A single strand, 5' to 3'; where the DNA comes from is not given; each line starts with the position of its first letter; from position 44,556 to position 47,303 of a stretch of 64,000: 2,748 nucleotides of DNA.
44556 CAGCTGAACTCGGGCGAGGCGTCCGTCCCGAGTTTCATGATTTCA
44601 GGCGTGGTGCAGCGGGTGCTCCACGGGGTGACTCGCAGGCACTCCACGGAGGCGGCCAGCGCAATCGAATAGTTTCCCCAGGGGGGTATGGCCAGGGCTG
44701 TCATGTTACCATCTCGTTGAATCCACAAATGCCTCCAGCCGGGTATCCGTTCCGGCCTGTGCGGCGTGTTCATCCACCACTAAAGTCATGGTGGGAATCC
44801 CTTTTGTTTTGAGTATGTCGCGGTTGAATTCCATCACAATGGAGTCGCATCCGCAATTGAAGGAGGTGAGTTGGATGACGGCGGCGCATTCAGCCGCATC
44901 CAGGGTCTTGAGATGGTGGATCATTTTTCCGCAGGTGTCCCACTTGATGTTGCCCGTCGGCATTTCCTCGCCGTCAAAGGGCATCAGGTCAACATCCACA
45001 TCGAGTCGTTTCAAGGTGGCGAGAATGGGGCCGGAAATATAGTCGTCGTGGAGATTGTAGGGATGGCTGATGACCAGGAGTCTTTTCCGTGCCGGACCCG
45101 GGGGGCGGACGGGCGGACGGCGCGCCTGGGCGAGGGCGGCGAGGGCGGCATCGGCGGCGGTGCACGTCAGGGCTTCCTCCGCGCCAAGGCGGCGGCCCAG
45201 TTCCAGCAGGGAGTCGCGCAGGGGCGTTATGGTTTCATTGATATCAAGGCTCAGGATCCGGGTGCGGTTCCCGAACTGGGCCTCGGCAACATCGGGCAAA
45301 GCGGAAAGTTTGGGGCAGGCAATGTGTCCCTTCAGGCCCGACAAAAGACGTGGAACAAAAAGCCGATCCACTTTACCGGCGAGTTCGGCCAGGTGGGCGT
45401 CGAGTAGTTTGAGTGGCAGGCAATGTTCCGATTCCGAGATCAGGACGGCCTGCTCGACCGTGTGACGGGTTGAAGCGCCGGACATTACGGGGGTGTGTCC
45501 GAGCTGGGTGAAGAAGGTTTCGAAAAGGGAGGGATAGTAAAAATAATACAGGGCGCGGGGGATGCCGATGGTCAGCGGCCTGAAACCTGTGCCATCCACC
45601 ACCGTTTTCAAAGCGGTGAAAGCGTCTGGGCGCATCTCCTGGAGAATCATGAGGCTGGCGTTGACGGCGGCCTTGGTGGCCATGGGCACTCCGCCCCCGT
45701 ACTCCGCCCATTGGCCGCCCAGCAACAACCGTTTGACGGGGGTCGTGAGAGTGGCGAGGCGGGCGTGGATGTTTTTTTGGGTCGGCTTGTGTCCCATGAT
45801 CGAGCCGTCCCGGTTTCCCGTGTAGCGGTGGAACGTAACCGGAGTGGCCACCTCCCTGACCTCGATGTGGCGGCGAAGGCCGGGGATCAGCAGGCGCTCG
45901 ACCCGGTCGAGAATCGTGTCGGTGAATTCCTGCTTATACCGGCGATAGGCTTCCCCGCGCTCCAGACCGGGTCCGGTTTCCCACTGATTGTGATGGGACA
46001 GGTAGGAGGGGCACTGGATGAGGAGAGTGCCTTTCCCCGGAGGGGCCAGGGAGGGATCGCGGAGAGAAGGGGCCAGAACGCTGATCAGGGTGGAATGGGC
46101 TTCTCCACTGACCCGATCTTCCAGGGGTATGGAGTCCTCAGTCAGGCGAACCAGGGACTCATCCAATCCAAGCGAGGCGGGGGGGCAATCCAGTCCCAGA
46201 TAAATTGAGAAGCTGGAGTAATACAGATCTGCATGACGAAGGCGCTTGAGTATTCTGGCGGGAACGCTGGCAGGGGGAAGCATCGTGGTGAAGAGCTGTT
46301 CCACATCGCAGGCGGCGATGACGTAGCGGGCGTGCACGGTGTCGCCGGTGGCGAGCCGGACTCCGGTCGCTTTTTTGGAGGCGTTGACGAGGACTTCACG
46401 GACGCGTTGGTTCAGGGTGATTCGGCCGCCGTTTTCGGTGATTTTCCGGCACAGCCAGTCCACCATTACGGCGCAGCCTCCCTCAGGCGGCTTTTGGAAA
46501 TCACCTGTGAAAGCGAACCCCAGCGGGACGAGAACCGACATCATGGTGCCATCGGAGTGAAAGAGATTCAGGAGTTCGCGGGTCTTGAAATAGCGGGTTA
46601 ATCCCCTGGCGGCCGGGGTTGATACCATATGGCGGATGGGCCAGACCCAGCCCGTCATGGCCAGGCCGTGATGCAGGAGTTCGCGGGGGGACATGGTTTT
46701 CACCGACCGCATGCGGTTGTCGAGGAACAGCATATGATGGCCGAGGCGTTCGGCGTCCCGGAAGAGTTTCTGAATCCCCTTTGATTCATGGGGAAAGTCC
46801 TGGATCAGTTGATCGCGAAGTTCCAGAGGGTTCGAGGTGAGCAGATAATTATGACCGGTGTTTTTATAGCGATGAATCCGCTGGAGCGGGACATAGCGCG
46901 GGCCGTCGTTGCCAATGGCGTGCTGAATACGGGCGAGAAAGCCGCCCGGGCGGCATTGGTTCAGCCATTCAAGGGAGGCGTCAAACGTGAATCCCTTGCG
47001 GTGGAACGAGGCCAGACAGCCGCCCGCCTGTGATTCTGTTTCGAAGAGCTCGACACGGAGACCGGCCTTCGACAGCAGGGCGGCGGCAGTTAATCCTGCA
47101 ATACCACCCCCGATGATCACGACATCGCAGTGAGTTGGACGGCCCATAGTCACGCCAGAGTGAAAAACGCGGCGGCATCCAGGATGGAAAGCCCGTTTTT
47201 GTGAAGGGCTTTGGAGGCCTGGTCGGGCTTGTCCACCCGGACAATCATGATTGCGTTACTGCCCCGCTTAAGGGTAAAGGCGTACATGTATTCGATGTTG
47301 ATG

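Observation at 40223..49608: Eight-gene translationally coupled operon linking a cytoplasmic activase/DUF2229/FAD-oxidoreductase module to three envelope lipoproteins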

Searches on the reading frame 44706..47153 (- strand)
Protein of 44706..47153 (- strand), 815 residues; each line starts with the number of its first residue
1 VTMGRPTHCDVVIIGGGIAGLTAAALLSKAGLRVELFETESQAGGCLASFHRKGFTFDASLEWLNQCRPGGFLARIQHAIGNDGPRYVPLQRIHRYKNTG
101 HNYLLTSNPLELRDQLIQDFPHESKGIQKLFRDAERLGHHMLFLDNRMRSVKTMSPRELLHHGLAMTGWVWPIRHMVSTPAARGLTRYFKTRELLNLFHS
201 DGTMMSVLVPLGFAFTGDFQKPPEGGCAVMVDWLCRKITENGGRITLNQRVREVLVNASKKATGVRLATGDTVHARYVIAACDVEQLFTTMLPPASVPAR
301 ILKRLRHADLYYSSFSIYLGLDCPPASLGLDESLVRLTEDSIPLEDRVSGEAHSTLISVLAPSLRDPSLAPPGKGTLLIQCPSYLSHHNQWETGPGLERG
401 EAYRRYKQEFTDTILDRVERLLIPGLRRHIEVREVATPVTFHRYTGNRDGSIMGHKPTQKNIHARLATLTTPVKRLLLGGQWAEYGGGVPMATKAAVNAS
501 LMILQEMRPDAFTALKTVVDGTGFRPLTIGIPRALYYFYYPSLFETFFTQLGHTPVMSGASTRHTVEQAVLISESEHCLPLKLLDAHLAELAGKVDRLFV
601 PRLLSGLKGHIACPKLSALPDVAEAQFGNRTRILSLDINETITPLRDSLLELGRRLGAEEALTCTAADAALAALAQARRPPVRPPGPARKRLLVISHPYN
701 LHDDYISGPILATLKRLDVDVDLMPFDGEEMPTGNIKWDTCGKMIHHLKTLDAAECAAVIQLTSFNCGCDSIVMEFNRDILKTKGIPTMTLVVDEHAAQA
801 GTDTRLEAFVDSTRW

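Call 4: search_protein_families(library=pfam, proteins=[window:44706-47153:-], max_evalue=0.01)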
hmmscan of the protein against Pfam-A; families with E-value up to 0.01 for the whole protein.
window:44706-47153:- (815 aa): 15 families
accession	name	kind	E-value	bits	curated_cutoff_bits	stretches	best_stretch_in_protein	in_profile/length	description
PF09989.15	DUF2229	-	2.4e-30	106.2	29.4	1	528-721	1-212/218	CoA enzyme activase uncharacterised domain (DUF2229)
PF01593.30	Amino_oxidase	-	1.3e-22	81.2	19.8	1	18-500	1-439/443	Flavin containing amine oxidoreductase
PF13450.12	NAD_binding_8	-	1.2e-14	54.7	21.9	1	13-68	1-56/68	NAD(P)-binding Rossmann-like domain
PF01266.30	DAO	-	1.4e-14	54.9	27.9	1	10-51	1-41/353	FAD dependent oxidoreductase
PF12831.13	FAD_oxidored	-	9e-09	35.5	27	1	10-50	1-41/416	FAD dependent oxidoreductase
PF03486.20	HI0933_like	-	3e-07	30.6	50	1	10-44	2-36/244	HI0933-like protein Rossmann domain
PF00890.30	FAD_binding_2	-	5.7e-07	29.5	20.4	1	10-48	1-39/414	FAD binding domain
PF00070.33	Pyr_redox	-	3.6e-06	27.8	22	1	11-42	2-33/82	Pyridine nucleotide-disulphide oxidoreductase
PF01494.25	FAD_binding_3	-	4.9e-06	26.4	22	1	9-40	2-33/349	FAD binding domain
PF01134.28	GIDA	-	8.1e-06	25.6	22.1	1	10-40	1-31/391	Glucose inhibited division protein A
PF07992.20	Pyr_redox_2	-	1e-05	25.6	26.1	1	10-46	2-40/291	Pyridine nucleotide-disulphide oxidoreductase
PF01946.23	Thi4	-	1.2e-05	25.1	26.2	1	8-46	17-56/235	Thi4 family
PF01262.27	AlaDh_PNT_C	-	0.00011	22.1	23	1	8-50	28-71/214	Alanine dehydrogenase/PNT, C-terminal domain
PF06050.19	HGD-D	-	0.002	18.2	28.4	1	748-812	276-341/342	2-hydroxyglutaryl-CoA dehydratase, D-component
PF04820.20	Trp_halogenase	-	0.0059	15.9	21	1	10-40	1-35/458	Tryptophan halogenase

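Call 5: search_protein_families(library=ncbifam, proteins=[window:44706-47153:-], max_evalue=0.01)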
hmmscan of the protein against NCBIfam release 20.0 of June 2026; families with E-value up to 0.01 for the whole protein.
window:44706-47153:- (815 aa): 102 families (the best 25 are shown)
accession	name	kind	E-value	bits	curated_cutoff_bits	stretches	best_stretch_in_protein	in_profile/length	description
TIGR02734.1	crtI_fam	subfamily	9.1e-39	133.5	238.1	2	223-510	213-495/504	phytoene desaturase family protein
TIGR02733.1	desat_CrtD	equivalog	3e-33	115.3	549.7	2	9-86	2-79/492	C-3',4' desaturase CrtD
TIGR02730.1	carot_isom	equivalog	4.5e-31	108.2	586.9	1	10-460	2-444/493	carotenoid isomerase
NF045689.1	BCarotKetCrtO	equivalog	6.9e-22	77.7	1000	3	223-299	238-314/563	beta-carotene ketolase CrtO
NF058655.1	CrtID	equivalog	6.5e-21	74.7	640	2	11-63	1-53/478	bifunctional phytoene desaturase/3,4-desaturase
NF045637.1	carotdesatCrtDProt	equivalog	2.9e-19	69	580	3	11-60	1-50/485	1-hydroxycarotenoid 3,4-desaturase CrtD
NF005560.0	PRK07233.1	equivalog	1.6e-16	60.2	252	2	11-58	3-50/435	hypothetical protein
TIGR03467.1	HpnE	equivalog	9e-15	54.9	283.05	1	11-57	1-49/430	hydroxysqualene dehydroxylase HpnE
NF005548.0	PRK07208.1-4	equivalog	2.5e-12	46.2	389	2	10-59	5-54/488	hypothetical protein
NF005545.0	PRK07208.1-1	equivalog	4.2e-10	38.6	451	1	6-59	5-59/504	hypothetical protein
NF042421.1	hydcarot_desat_CrtD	equivalog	8.4e-10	37.7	500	1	11-59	4-52/487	1-hydroxycarotenoid 3,4-desaturase CrtD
TIGR01372.1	soxA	subfamily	2.7e-08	32.1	1164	1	7-51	167-211/996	sarcosine oxidase subunit alpha family protein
TIGR02032.1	GG-red-SF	subfamily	5.3e-08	32.9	158.8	1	10-42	2-34/297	geranylgeranyl reductase family protein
TIGR02732.1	zeta_caro_desat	equivalog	2.1e-07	30.2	622.15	1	11-52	2-43/474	9,9'-di-cis-zeta-carotene desaturase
NF006130.0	PRK08274.1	equivalog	2.3e-07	30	369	1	7-43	4-42/467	FAD-dependent tricarballylate dehydrogenase TcuA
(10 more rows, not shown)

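Call 7: find_encoding_contigs(protein=window:44706-47147:-, flank=10000, max_places=6)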
Protein window:44706-47147:- (813 aa): 14 contigs read that carry it; 6 places shown.
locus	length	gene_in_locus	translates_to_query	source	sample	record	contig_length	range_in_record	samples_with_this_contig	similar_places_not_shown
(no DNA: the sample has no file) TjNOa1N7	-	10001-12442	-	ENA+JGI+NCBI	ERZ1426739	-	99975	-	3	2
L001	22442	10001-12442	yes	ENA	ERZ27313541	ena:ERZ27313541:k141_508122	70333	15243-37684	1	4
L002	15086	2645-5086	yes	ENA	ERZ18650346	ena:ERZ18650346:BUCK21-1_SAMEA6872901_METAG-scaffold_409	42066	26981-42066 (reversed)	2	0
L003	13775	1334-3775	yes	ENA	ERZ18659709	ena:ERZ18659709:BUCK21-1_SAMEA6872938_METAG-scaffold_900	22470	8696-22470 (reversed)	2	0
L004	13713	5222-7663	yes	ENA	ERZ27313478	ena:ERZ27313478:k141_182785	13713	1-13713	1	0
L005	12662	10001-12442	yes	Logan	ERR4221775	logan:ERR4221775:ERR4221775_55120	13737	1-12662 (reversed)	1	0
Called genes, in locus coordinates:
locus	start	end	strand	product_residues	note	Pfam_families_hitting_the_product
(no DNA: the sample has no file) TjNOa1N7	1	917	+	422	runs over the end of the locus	PF02321:OEP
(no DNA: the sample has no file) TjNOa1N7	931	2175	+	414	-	PF25973:BSH_CzcB, PF25893:HH_CzcB (faint), PF25944:Beta-barrel_RND, PF25954:Beta-barrel_RND_2, PF25967:RND-MFP_C (faint), PF25975:CzcB_C, PF25989:YknX_C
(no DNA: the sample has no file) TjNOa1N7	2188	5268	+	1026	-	PF00873:ACR_tran, PF03176:MMPL (faint)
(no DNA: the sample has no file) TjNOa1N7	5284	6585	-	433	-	PF01225:Mur_ligase, PF08245:Mur_ligase_M (weak), PF02875:Mur_ligase_C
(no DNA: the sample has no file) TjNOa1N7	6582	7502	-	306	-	PF02655:ATP-grasp_3 (faint), PF08443:RimK (faint), PF02955:GSH-S_ATP (weak), PF14398:ATPgrasp_YheCD (faint)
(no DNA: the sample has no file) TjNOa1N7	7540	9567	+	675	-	-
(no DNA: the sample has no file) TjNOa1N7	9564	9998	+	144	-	PF01842:ACT (faint), PF19571:ACT_8, PF22629:ACT_AHAS_ss (weak)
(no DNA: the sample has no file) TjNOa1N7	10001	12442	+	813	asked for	PF00070:Pyr_redox (faint), PF00890:FAD_binding_2 (weak), PF01266:DAO, PF01593:Amino_oxidase, PF01946:Thi4 (weak), PF12831:FAD_oxidored (weak), PF13450:NAD_binding_8, PF09989:DUF2229, +4 more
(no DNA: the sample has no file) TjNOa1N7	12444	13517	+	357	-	PF06050:HGD-D (weak)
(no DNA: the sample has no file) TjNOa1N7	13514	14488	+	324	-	PF01869:BcrAD_BadFG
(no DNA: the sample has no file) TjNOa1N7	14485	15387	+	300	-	PF01522:Polysacc_deac_1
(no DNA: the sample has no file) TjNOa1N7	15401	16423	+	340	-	-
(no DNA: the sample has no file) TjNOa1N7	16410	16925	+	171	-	PF04390:LptE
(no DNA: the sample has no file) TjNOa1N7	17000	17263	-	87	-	PF01649:Ribosomal_S20p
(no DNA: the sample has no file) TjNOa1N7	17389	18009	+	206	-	PF04542:Sigma70_r2, PF08281:Sigma70_r4_2, PF04545:Sigma70_r4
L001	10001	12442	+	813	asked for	PF00070:Pyr_redox (faint), PF00890:FAD_binding_2 (weak), PF01266:DAO, PF01593:Amino_oxidase, PF01946:Thi4 (weak), PF12831:FAD_oxidored (weak), PF13450:NAD_binding_8, PF09989:DUF2229, +4 more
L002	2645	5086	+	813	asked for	PF00070:Pyr_redox (faint), PF00890:FAD_binding_2 (weak), PF01266:DAO, PF01593:Amino_oxidase, PF01946:Thi4 (weak), PF12831:FAD_oxidored (weak), PF13450:NAD_binding_8, PF09989:DUF2229, +4 more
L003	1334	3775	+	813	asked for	PF00070:Pyr_redox (faint), PF00890:FAD_binding_2 (weak), PF01266:DAO, PF01593:Amino_oxidase, PF01946:Thi4 (weak), PF12831:FAD_oxidored (weak), PF13450:NAD_binding_8, PF09989:DUF2229, +4 more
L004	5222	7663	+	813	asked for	PF00070:Pyr_redox (faint), PF00890:FAD_binding_2 (weak), PF01266:DAO, PF01593:Amino_oxidase, PF01946:Thi4 (weak), PF12831:FAD_oxidored (weak), PF13450:NAD_binding_8, PF09989:DUF2229, +4 more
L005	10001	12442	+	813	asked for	PF00070:Pyr_redox (faint), PF00890:FAD_binding_2 (weak), PF01266:DAO, PF01593:Amino_oxidase, PF01946:Thi4 (weak), PF12831:FAD_oxidored (weak), PF13450:NAD_binding_8, PF09989:DUF2229, +4 more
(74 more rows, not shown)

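Call 14: find_homologous_proteins(query=window:44706-47147:-, max_evalue=1e-10)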
Query window:44706-47147:- (813 aa): 1070 proteins with E <= 1e-10 among 8000 candidates; the best 120 are listed.
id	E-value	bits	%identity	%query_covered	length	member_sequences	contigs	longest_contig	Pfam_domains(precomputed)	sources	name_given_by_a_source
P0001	0.0e+0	1741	93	100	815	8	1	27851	PF01266.31,PF01593.31,PF13450.13,PF00070.34,PF09989.16,PF03486.21,PF01494.26,PF12831.14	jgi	jgi:prolycopene isomerase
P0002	0.0e+0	1664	88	100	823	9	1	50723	PF01946.24,PF01266.31,PF01593.31,PF13450.13,PF00890.31,PF09989.16,PF03486.21,PF01494.26,PF12831.14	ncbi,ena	-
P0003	0.0e+0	1393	75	100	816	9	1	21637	PF01266.31,PF01593.31,PF13450.13,PF00890.31,PF09989.16,PF01494.26,PF12831.14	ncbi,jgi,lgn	jgi:phytoene dehydrogenase-like protein/predicted nucleotide-binding protein (sugar kinase/HSP70/act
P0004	0.0e+0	1376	74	100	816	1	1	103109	PF01266.31,PF01593.31,PF13450.13,PF00890.31,PF09989.16,PF03486.21,PF01494.26,PF12831.14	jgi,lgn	jgi:prolycopene isomerase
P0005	0.0e+0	1362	73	100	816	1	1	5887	PF01946.24,PF01266.31,PF01593.31,PF13450.13,PF00890.31,PF09989.16,PF03486.21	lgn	-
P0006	0.0e+0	1351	73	100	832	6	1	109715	PF01946.24,PF01266.31,PF01593.31,PF13450.13,PF00890.31,PF09989.16,PF01494.26,PF12831.14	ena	-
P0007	0.0e+0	1274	68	100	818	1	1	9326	PF01946.24,PF01266.31,PF01593.31,PF13450.13,PF00890.31,PF09989.16,PF05834.19,PF01494.26,PF12831.14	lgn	-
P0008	0.0e+0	1217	66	100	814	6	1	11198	PF01946.24,PF01266.31,PF01593.31,PF13450.13,PF00890.31,PF09989.16,PF03486.21,PF01494.26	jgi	jgi:phytoene dehydrogenase-like protein/predicted nucleotide-binding protein (sugar kinase/HSP70/act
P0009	0.0e+0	1214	66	100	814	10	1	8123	PF01266.31,PF01593.31,PF13450.13,PF00890.31,PF09989.16,PF03486.21,PF12831.14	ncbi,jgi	jgi:phytoene dehydrogenase-like protein/predicted nucleotide-binding protein (sugar kinase/HSP70/act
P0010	0.0e+0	1197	65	100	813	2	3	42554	PF01266.31,PF06050.20,PF01593.31,PF13450.13,PF00890.31,PF09989.16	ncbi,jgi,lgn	jgi:phytoene dehydrogenase-like protein/predicted nucleotide-binding protein (sugar kinase/HSP70/act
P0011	0.0e+0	1099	68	87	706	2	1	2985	PF01593.31,PF09989.16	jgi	jgi:prolycopene isomerase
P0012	6.1e-291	986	54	100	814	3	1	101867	PF01946.24,PF01266.31,PF01593.31,PF13450.13,PF09989.16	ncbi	-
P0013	6.0e-288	976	56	99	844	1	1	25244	PF01946.24,PF01266.31,PF01593.31,PF13450.13,PF00890.31,PF07992.21,PF09989.16,PF01494.26,PF12831.14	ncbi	-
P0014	9.2e-288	975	54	100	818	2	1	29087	PF01266.31,PF01593.31,PF13450.13,PF00890.31,PF07992.21,PF00070.34,PF09989.16,PF03486.21,PF12831.14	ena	-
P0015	2.9e-282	957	54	100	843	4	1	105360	PF01946.24,PF01266.31,PF01593.31,PF13450.13,PF09989.16,PF12831.14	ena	-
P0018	4.3e-270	917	52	99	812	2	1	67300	PF01266.31,PF01593.31,PF13450.13,PF09989.16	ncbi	ncbi:MAG: acyl-CoA dehydratase activase-related protein [bacterium]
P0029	7.8e-213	727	63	63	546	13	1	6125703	PF13450.13,PF07992.21,PF00070.34,PF03486.21,PF01134.29,PF01494.26,PF12831.14,PF01946.24,PF01266.31,PF01593.31,PF00890.31,PF01262.28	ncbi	-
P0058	3.2e-170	586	51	63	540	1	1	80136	PF01946.24,PF01266.31,PF01593.31,PF13450.13,PF00890.31,PF07992.21,PF05834.19,PF01494.26,PF12831.14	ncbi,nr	ncbi:MAG: NAD(P)/FAD-dependent oxidoreductase [Desulfobulbaceae bacterium]|nr:NAD(P)/FAD-dependent o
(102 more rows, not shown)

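Call 15: find_encoding_contigs(protein=P0029, flank=10000, max_places=2)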
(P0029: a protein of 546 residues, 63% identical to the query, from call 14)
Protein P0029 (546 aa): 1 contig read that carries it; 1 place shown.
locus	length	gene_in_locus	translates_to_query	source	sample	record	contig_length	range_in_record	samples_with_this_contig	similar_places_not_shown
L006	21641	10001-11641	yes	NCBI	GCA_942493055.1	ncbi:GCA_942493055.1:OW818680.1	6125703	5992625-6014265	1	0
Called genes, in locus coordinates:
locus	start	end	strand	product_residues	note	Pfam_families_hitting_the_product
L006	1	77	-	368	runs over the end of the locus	PF07470:Glyco_hydro_88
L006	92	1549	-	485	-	PF00884:Sulfatase, PF01663:Phosphodiest (weak), PF16347:SGSH_C, PF14707:Sulfatase_C (faint)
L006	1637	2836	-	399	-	PF00586:AIRS, PF02769:AIRS_C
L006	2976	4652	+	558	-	PF00112:Peptidase_C1, PF18560:Lectin_like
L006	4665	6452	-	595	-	PF00009:GTP_EFTU, PF03144:GTP_EFTU_D2 (weak), PF25461:Beta-barrel_SelB, PF09107:WHD_3rd_SelB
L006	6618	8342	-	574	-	PF00749:tRNA-synt_1c, PF03950:tRNA-synt_1c_C, PF20974:tRNA-synt_1c_C2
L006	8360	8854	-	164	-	PF06725:3D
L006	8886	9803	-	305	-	PF00890:FAD_binding_2 (weak), PF01266:DAO (faint), PF03486:HI0933_like (faint), PF07992:Pyr_redox_2, PF12831:FAD_oxidored (weak), PF13450:NAD_binding_8 (faint), PF13738:Pyr_redox_3, PF00070:Pyr_redox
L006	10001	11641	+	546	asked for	PF01262:AlaDh_PNT_C (weak), PF00070:Pyr_redox (weak), PF00890:FAD_binding_2, PF01266:DAO, PF01494:FAD_binding_3 (weak), PF01946:Thi4 (weak), PF13450:NAD_binding_8, PF01593:Amino_oxidase, +4 more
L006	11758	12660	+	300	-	PF03781:FGE-sulfatase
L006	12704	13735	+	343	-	PF03781:FGE-sulfatase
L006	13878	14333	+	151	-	PF13470:PIN_3 (weak)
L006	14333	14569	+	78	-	-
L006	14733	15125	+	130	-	-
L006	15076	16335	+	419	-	-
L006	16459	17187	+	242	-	PF00106:adh_short, PF08659:KR, PF13561:adh_short_C2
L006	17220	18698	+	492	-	PF01266:DAO (faint), PF01593:Amino_oxidase, PF12831:FAD_oxidored (weak), PF13450:NAD_binding_8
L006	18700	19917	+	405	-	PF00109:ketoacyl-synt, PF00108:Thiolase_N (weak), PF02801:Ketoacyl-synt_C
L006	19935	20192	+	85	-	PF00550:PP-binding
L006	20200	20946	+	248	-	PF01553:Acyltransferase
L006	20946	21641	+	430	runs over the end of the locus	PF00501:AMP-binding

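Call 16: find_encoding_contigs(protein=P0012, flank=10000, max_places=2)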
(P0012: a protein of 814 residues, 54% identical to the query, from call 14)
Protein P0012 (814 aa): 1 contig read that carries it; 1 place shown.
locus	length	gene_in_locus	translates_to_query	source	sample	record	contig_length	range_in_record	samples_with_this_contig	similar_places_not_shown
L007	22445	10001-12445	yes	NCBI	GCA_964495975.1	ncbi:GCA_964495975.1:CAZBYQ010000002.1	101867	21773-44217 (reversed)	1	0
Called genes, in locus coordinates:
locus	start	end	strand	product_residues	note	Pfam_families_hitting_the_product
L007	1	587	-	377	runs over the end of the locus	PF12038:QTMAN_N, PF20706:GT4-conflict, PF00534:Glycos_transf_1, PF13692:Glyco_trans_1_4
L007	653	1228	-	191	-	-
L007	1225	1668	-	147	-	PF00692:dUTPase, PF22769:DCD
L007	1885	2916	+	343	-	PF03331:LpxC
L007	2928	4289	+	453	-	PF01546:Peptidase_M20, PF07687:M20_dimer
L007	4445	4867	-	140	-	-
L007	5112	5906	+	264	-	PF00059:Lectin_C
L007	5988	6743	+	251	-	PF00994:MoCF_biosynth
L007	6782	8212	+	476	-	PF23459:S1_RRP5 (faint), PF00575:S1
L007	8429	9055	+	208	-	-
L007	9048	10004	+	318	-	PF01170:UPF0020 (faint), PF13649:Methyltransf_25 (faint), PF01555:N6_N4_Mtase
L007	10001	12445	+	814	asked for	PF01266:DAO (weak), PF01593:Amino_oxidase, PF01946:Thi4 (faint), PF13450:NAD_binding_8, PF09989:DUF2229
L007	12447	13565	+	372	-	PF06050:HGD-D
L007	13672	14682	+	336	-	PF01869:BcrAD_BadFG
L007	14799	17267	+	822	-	PF01433:Peptidase_M1 (weak), PF26549:Tricorn_N (faint), PF07676:PD40 (faint), PF23381:Beta-prop_IFT122_1st (faint), PF26550:Tricorn_2nd (faint), PF00400:WD40 (faint), PF25174:Beta-prop_THOC3 (weak)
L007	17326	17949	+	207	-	-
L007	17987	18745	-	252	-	PF00027:cNMP_binding, PF00581:Rhodanese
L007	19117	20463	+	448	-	-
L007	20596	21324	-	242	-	-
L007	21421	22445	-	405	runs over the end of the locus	PF00037:Fer4 (weak), PF12837:Fer4_6 (weak), PF12838:Fer4_7, PF13187:Fer4_9 (weak), PF13237:Fer4_10, PF14697:Fer4_21 (weak), PF01012:ETF, PF00766:ETF_alpha, +4 more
